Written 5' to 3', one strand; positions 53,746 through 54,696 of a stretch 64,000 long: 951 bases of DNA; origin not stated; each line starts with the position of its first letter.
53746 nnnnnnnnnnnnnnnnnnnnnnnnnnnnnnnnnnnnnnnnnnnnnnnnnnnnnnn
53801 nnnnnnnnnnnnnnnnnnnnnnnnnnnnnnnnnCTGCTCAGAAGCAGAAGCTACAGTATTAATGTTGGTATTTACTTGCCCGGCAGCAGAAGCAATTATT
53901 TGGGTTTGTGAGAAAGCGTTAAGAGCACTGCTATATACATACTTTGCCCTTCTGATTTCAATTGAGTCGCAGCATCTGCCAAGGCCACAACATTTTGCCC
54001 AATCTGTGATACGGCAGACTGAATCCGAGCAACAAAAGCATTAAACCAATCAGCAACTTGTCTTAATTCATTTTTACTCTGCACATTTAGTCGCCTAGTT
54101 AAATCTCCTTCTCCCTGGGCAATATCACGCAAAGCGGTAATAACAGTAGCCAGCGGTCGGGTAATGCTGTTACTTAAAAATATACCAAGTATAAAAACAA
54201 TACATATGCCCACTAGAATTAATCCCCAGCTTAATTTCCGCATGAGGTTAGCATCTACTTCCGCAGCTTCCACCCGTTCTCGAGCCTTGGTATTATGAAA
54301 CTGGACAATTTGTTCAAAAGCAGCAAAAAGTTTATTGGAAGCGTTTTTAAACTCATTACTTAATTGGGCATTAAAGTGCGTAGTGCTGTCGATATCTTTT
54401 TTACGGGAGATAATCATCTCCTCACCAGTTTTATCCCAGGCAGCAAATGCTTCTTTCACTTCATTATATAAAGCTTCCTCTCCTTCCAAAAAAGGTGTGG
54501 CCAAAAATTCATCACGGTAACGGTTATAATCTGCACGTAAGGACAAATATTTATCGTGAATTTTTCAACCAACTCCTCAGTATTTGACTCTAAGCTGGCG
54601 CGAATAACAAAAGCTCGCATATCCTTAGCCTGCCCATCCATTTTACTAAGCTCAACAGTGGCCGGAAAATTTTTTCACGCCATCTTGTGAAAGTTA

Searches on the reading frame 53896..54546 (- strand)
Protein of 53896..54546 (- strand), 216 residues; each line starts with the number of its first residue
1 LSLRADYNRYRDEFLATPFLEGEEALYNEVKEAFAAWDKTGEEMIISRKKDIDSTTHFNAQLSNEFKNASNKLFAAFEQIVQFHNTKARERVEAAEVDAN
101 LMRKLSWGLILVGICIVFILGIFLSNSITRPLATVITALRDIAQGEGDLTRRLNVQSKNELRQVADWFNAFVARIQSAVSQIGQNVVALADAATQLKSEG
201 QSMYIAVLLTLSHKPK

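Call 47: search_protein_families(library=pfam, proteins=[window:53896-54546:-], max_evalue=0.01)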
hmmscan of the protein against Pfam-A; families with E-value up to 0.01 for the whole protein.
window:53896-54546:- (216 aa): 1 family
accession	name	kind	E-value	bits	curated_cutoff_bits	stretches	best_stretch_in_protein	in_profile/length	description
PF00672.30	HAMP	-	1.4e-10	41.8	25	1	123-176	1-52/53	HAMP domain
